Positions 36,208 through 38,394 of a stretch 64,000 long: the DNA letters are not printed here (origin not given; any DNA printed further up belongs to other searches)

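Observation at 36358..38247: Asparagine-synthetase-family amidotransferase translationally wedged between two NRPS genes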

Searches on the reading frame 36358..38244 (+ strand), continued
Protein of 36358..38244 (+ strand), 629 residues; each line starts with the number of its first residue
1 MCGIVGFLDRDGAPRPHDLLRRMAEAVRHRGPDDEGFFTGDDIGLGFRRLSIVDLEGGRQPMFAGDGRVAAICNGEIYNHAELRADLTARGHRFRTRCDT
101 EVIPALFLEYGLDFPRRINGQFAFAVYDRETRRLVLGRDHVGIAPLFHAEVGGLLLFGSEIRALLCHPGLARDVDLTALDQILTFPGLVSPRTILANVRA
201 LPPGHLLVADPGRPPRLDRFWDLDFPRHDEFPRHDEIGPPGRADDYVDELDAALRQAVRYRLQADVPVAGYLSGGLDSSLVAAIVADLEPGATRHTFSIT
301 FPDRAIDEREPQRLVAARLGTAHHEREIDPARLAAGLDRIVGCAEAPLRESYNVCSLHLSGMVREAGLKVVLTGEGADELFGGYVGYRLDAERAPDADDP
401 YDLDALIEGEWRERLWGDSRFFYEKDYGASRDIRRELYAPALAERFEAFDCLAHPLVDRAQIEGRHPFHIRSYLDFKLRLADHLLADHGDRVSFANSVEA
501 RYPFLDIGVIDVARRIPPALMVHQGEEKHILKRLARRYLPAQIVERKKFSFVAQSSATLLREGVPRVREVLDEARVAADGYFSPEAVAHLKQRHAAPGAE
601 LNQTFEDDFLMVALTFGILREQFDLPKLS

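Call 13: find_encoding_contigs(protein=P0006, flank=10000, max_places=2)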
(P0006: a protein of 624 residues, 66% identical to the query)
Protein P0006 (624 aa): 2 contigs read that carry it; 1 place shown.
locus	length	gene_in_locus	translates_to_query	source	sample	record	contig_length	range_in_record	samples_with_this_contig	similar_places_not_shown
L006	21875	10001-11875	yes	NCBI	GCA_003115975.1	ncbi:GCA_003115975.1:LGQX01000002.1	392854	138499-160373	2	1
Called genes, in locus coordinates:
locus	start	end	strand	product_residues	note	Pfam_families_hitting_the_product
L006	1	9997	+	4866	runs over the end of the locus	PF00501:AMP-binding, PF00550:PP-binding, PF00109:ketoacyl-synt, PF02801:Ketoacyl-synt_C, PF16197:KAsynt_C_assoc, PF22336:RhiE-like_linker, PF22621:CurL-like_PKS_C, PF00698:Acyl_transf_1, +9 more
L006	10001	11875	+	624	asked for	PF13522:GATase_6, PF13537:GATase_7, PF00733:Asn_synthase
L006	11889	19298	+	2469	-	PF00501:AMP-binding, PF00550:PP-binding, PF00668:Condensation, PF00501:AMP-binding, PF12847:Methyltransf_18 (weak), PF13649:Methyltransf_25 (weak), PF00550:PP-binding, PF00668:Condensation, +1 more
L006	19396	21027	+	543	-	PF00664:ABC_membrane (weak), PF00005:ABC_tran, PF02463:SMC_N (faint), PF13304:AAA_21 (faint)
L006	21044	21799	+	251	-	PF00975:Thioesterase, PF12697:Abhydrolase_6 (faint)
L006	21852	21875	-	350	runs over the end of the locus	PF00491:Arginase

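Call 14: find_encoding_contigs(protein=P0002, flank=10000, max_places=2)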
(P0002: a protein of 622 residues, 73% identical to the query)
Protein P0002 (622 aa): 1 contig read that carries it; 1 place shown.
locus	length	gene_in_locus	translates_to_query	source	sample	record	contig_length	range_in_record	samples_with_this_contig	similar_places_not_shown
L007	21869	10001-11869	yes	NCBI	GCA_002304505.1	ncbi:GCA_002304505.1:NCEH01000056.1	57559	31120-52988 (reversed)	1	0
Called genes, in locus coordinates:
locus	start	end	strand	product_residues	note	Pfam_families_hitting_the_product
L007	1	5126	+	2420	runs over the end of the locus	PF00109:ketoacyl-synt, PF02801:Ketoacyl-synt_C, PF16197:KAsynt_C_assoc, PF22621:CurL-like_PKS_C, PF00698:Acyl_transf_1, PF00550:PP-binding, PF00202:Aminotran_3, PF00668:Condensation, +3 more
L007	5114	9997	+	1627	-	PF00668:Condensation, PF00501:AMP-binding, PF13193:AMP-binding_C, PF00550:PP-binding, PF00668:Condensation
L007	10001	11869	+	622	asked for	PF13522:GATase_6, PF13537:GATase_7, PF00733:Asn_synthase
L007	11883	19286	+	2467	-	PF00501:AMP-binding, PF00550:PP-binding, PF00668:Condensation, PF00501:AMP-binding, PF12847:Methyltransf_18 (weak), PF13649:Methyltransf_25 (weak), PF00550:PP-binding, PF00668:Condensation, +1 more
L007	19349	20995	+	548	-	PF00664:ABC_membrane, PF00005:ABC_tran, PF13304:AAA_21 (faint), PF02463:SMC_N (weak)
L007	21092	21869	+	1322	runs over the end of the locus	PF00144:Beta-lactamase, PF03797:Autotransporter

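Call 15: find_encoding_contigs(protein=P0011, flank=10000, max_places=1)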
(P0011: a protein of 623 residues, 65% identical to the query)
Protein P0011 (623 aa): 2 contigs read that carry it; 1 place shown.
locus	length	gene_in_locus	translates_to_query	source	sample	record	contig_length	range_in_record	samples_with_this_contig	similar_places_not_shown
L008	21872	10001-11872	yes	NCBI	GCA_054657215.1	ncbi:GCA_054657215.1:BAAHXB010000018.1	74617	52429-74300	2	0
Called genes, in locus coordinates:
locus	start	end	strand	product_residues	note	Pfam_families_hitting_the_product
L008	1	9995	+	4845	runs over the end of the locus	-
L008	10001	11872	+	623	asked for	PF13522:GATase_6, PF13537:GATase_7, PF00733:Asn_synthase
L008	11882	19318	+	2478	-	PF00501:AMP-binding, PF13193:AMP-binding_C (weak), PF00550:PP-binding, PF00668:Condensation, PF00501:AMP-binding, PF12847:Methyltransf_18 (weak), PF00550:PP-binding, PF00668:Condensation, +1 more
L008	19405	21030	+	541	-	PF00005:ABC_tran, PF02463:SMC_N (faint), PF13304:AAA_21 (faint)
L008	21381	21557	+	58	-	-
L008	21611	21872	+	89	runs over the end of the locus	-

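Call 16: find_encoding_contigs(protein=P0019, flank=10000, max_places=1)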
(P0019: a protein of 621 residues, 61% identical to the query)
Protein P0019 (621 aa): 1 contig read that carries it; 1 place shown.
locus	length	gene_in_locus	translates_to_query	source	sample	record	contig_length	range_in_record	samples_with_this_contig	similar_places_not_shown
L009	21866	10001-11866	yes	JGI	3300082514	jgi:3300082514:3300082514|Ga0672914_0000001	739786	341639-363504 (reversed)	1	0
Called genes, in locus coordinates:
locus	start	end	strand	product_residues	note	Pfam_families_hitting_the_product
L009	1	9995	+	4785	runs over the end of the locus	PF00501:AMP-binding, PF00550:PP-binding, PF00109:ketoacyl-synt, PF02801:Ketoacyl-synt_C, PF16197:KAsynt_C_assoc, PF00698:Acyl_transf_1, PF22336:RhiE-like_linker, PF22621:CurL-like_PKS_C, +9 more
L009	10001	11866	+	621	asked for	PF13522:GATase_6, PF13537:GATase_7, PF00733:Asn_synthase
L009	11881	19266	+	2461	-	PF00501:AMP-binding, PF13193:AMP-binding_C (faint), PF00550:PP-binding, PF00668:Condensation, PF00501:AMP-binding, PF13649:Methyltransf_25 (weak), PF00550:PP-binding, PF00668:Condensation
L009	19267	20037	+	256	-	PF22624:AASDHPPT_N, PF01648:ACPS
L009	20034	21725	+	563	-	PF00664:ABC_membrane (weak), PF00005:ABC_tran, PF02463:SMC_N (faint), PF13304:AAA_21 (faint)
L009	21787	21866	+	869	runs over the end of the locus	PF00144:Beta-lactamase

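Call 17: find_encoding_contigs(protein=P0053, flank=10000, max_places=1)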
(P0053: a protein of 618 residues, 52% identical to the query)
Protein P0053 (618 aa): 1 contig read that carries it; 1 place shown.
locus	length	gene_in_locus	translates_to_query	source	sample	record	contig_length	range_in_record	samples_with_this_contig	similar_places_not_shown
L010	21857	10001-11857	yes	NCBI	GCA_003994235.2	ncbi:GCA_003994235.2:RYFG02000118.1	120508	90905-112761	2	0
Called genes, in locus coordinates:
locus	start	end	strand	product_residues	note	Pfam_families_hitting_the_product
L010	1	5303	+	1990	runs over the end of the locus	PF00109:ketoacyl-synt, PF02801:Ketoacyl-synt_C, PF16197:KAsynt_C_assoc, PF22336:RhiE-like_linker, PF22621:CurL-like_PKS_C, PF00698:Acyl_transf_1, PF00550:PP-binding, PF00202:Aminotran_3, +2 more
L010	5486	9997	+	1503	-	PF00501:AMP-binding, PF13193:AMP-binding_C, PF00550:PP-binding, PF00668:Condensation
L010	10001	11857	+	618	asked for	PF13522:GATase_6, PF13537:GATase_7, PF00733:Asn_synthase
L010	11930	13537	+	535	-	PF02321:OEP (faint)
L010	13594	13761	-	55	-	-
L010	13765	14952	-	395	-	PF13458:Peripla_BP_6, PF01094:ANF_receptor, PF13433:Peripla_BP_5 (weak)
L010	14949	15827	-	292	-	PF01145:Band_7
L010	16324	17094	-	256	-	PF01522:Polysacc_deac_1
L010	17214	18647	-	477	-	PF08323:Glyco_transf_5, PF13439:Glyco_transf_4, PF13579:Glyco_trans_4_4, PF00534:Glycos_transf_1, PF13692:Glyco_trans_1_4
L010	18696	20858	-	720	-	PF22019:GlgB_N, PF02922:CBM_48, PF00128:Alpha-amylase, PF02806:Alpha-amylase_C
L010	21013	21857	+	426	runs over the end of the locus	PF00483:NTP_transferase, PF24894:Hexapep_GlmU, PF25247:LbH_GLGC (faint), PF25084:LbH_EIF2B (weak), PF25087:GMPPB_C (weak)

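Call 18: find_encoding_contigs(protein=P0087, flank=10000, max_places=1)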
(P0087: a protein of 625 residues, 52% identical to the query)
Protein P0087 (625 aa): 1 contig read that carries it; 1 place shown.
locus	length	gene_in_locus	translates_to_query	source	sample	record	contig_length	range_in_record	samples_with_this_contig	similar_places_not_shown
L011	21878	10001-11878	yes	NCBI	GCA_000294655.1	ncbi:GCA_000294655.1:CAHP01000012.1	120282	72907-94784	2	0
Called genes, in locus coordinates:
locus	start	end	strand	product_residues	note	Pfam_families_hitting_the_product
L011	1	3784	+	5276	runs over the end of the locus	PF00109:ketoacyl-synt, PF02801:Ketoacyl-synt_C, PF16197:KAsynt_C_assoc, PF22621:CurL-like_PKS_C, PF00698:Acyl_transf_1, PF00550:PP-binding, PF00202:Aminotran_3, PF00668:Condensation, +10 more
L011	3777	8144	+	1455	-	PF00668:Condensation, PF00501:AMP-binding, PF13193:AMP-binding_C, PF00550:PP-binding, PF00668:Condensation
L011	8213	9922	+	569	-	PF00144:Beta-lactamase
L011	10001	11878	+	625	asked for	PF13522:GATase_6, PF13537:GATase_7, PF00733:Asn_synthase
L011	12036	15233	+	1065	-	PF00109:ketoacyl-synt, PF00108:Thiolase_N (weak), PF02801:Ketoacyl-synt_C, PF16197:KAsynt_C_assoc, PF22336:RhiE-like_linker, PF22621:CurL-like_PKS_C, PF00698:Acyl_transf_1, PF00550:PP-binding (weak)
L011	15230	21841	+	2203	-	PF00109:ketoacyl-synt, PF02801:Ketoacyl-synt_C, PF16197:KAsynt_C_assoc, PF22336:RhiE-like_linker, PF22621:CurL-like_PKS_C, PF00698:Acyl_transf_1, PF21089:PKS_DH_N, PF14765:PS-DH, +7 more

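Call 20: search_solved_structures(query=window:36358-38244:+, max_evalue=0.00001, show_alignments=1)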
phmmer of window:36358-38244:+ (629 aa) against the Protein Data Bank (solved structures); distinct sequences matched with E-value up to 0.00001: 6.
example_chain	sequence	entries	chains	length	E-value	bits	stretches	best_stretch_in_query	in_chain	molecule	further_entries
7ylz_A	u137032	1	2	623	4.6e-58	200.6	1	1-556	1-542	hydroxyamidotransferase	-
1ct9_A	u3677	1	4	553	1.5e-51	179.1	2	23-165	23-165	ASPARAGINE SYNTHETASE B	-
6gq3_A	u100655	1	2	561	4.2e-28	101.6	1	23-388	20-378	Asparagine synthetase [glutamine-hydrolyzing]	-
8sue_A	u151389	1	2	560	6.6e-28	100.9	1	24-388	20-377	Asparagine synthetase [glutamine-hydrolyzing]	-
9b6c_A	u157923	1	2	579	7.8e-28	100.7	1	24-388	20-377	Asparagine synthetase [glutamine-hydrolyzing]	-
1jgt_A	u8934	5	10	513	1.1e-11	47.3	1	69-388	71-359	BETA-LACTAM SYNTHETASE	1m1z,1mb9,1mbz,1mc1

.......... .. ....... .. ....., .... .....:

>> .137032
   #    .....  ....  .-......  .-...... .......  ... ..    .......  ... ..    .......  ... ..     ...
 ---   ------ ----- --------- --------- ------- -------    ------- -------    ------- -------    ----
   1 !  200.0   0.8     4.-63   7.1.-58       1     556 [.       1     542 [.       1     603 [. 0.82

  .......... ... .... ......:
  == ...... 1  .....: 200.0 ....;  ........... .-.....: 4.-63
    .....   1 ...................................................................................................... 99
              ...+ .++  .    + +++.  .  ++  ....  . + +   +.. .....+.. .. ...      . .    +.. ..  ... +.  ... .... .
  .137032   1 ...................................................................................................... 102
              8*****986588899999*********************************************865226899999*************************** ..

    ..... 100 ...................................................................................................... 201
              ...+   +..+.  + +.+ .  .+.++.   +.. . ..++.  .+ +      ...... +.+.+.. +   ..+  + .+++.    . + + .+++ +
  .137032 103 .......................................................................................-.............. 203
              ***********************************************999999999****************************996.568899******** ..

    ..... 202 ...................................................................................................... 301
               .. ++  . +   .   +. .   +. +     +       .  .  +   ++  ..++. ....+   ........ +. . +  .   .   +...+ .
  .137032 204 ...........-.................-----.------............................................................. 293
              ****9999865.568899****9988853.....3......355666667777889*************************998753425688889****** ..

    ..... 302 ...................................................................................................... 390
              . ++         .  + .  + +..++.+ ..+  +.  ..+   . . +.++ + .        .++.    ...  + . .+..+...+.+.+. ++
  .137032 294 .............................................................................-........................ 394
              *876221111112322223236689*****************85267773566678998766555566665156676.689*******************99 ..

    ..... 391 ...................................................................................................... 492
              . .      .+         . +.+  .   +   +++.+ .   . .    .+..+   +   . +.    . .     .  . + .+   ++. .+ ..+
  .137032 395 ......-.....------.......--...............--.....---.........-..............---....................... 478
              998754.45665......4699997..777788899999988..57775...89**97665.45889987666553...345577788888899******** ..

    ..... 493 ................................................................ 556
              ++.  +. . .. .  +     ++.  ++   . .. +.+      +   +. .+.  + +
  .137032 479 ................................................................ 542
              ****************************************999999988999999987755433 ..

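Call 34: find_encoding_contigs(protein=P0046, flank=10000, max_places=1)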
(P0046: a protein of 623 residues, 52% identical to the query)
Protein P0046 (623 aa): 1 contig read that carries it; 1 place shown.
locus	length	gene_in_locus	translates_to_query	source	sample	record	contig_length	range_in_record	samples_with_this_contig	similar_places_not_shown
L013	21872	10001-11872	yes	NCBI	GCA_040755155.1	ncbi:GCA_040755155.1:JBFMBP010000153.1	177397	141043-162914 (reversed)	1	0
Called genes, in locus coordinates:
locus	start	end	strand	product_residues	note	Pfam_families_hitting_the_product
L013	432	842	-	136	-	PF12766:Pyridox_oxase_2 (faint), PF16242:Pyrid_ox_like, PF01243:PNPOx_N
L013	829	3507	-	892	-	PF00512:HisKA (faint), PF02518:HATPase_c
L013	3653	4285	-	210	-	PF07963:N_methyl (weak)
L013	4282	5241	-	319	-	PF04773:FecR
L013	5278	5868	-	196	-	PF04542:Sigma70_r2, PF08281:Sigma70_r4_2, PF04545:Sigma70_r4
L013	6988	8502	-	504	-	PF01839:FG-GAP, PF13517:FG-GAP_3 (weak), PF01839:FG-GAP (weak)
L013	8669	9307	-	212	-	PF07963:N_methyl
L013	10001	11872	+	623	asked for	PF12481:DUF3700 (weak), PF13522:GATase_6, PF13537:GATase_7, PF00733:Asn_synthase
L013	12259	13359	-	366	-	PF02463:SMC_N (weak), PF00005:ABC_tran, PF13304:AAA_21 (faint), PF17850:CysA_C_terminal (weak), PF03459:TOBE (weak), PF12857:TOBE_3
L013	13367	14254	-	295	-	PF00528:BPD_transp_1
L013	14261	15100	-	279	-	PF00528:BPD_transp_1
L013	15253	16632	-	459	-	PF07396:Porin_O_P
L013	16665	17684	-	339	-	PF01547:SBP_bac_1, PF13531:SBP_bac_11, PF13343:SBP_bac_6 (weak)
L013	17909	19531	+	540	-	PF00158:Sigma54_activat, PF14532:Sigma54_activ_2, PF25601:AAA_lid_14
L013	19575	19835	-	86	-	-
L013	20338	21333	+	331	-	PF00044:Gp_dh_N, PF02800:Gp_dh_C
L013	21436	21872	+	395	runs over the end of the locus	PF00162:PGK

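Call 35: find_encoding_contigs(protein=P0102, flank=10000, max_places=1)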
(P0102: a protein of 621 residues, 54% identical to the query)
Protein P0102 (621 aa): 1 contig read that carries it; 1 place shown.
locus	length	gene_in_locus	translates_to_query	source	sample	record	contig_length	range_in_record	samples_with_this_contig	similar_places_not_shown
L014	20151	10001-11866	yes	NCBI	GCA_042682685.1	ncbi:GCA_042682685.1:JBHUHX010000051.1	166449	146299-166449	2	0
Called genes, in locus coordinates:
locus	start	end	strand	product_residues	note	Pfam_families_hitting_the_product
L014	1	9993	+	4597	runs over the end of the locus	PF00501:AMP-binding, PF00109:ketoacyl-synt, PF02801:Ketoacyl-synt_C, PF16197:KAsynt_C_assoc, PF00698:Acyl_transf_1, PF00550:PP-binding, PF00202:Aminotran_3, PF00668:Condensation, +7 more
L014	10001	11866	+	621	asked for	PF13522:GATase_6, PF13537:GATase_7, PF00733:Asn_synthase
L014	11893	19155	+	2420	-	PF00501:AMP-binding, PF13193:AMP-binding_C (weak), PF00550:PP-binding, PF00668:Condensation, PF00501:AMP-binding, PF00550:PP-binding, PF00668:Condensation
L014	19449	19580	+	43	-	-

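Call 36: find_encoding_contigs(protein=P0117, flank=10000, max_places=1)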
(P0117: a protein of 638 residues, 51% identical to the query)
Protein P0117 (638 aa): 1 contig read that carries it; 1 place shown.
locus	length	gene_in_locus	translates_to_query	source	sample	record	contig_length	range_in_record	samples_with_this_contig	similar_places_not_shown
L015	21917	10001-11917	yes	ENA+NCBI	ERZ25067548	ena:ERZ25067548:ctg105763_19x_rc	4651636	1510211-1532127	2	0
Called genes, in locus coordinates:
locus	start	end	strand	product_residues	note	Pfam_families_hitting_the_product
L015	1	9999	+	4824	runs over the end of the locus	PF00501:AMP-binding, PF00109:ketoacyl-synt, PF02801:Ketoacyl-synt_C, PF16197:KAsynt_C_assoc, PF00698:Acyl_transf_1, PF00550:PP-binding, PF00202:Aminotran_3, PF00668:Condensation, +8 more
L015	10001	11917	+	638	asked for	PF13522:GATase_6, PF13537:GATase_7, PF00733:Asn_synthase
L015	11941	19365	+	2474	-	PF00501:AMP-binding, PF13193:AMP-binding_C (faint), PF00550:PP-binding (weak), PF00668:Condensation, PF00501:AMP-binding, PF00550:PP-binding, PF00668:Condensation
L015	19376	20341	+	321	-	PF02668:TauD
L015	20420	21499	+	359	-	PF04338:DUF481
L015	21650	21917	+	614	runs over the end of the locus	PF05960:DUF885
